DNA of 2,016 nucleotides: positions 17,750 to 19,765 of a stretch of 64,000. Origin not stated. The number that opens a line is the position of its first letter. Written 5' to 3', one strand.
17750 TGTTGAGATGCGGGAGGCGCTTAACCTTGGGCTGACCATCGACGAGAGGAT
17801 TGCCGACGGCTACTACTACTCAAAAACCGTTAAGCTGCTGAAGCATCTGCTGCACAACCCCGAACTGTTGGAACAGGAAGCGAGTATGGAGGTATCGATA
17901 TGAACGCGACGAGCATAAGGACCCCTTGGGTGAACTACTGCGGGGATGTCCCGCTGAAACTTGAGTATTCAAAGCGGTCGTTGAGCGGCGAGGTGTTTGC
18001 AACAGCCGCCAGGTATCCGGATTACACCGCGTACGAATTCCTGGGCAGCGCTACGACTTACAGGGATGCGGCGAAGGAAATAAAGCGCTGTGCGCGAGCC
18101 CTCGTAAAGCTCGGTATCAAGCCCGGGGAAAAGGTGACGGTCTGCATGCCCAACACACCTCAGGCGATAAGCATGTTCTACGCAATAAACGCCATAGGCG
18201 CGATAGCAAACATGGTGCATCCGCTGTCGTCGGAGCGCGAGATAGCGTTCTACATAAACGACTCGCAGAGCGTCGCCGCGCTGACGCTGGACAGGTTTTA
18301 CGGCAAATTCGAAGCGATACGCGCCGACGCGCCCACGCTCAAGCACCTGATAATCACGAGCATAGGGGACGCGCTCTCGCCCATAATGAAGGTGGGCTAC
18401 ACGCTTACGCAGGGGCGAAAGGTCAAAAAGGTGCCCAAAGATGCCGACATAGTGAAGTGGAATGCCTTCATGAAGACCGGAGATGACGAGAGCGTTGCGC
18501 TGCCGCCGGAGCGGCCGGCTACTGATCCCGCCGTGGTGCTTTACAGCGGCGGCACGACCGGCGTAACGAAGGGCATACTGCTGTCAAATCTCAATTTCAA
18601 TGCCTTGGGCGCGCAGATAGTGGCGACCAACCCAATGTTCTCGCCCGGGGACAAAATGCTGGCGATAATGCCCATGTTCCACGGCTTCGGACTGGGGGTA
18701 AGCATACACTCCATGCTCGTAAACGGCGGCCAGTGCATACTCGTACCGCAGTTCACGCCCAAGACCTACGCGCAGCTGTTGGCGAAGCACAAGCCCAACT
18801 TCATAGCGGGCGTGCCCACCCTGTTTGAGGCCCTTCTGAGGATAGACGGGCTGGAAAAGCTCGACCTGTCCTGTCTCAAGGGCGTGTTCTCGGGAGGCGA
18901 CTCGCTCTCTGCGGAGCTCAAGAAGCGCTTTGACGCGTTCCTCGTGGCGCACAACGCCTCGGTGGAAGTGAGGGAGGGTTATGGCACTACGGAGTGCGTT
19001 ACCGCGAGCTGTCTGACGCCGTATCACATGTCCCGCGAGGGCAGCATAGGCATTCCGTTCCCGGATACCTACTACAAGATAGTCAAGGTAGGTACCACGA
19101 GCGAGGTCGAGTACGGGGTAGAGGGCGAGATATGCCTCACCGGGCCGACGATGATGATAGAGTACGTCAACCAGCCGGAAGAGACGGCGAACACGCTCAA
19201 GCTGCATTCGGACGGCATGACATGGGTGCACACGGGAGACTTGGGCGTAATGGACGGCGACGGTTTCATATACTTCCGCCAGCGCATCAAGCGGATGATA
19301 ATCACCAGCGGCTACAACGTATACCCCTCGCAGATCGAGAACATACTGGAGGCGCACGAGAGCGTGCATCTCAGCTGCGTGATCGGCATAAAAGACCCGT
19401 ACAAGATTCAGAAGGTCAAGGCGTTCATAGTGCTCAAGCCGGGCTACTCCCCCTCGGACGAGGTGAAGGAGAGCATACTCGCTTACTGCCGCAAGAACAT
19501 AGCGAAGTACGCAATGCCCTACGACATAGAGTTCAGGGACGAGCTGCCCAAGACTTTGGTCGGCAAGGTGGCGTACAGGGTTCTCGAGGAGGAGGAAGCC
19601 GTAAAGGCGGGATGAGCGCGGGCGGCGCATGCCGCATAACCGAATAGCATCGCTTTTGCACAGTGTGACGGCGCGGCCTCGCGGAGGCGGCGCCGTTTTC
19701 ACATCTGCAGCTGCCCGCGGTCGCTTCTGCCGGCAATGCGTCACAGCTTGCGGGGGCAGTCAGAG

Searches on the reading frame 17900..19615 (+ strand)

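Call 72: search_protein_families(library=pfam, proteins=[window:17900-19615:+], max_evalue=0.00001)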
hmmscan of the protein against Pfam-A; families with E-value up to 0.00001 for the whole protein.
window:17900-19615:+ (571 aa): 2 families
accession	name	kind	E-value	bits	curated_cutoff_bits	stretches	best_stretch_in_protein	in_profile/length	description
PF00501.34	AMP-binding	-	2.9e-78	263.8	29.9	1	34-422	3-383/384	AMP-binding enzyme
PF13193.12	AMP-binding_C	-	1.4e-17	64.8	24.5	1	478-556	1-76/76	AMP-binding enzyme C-terminal domain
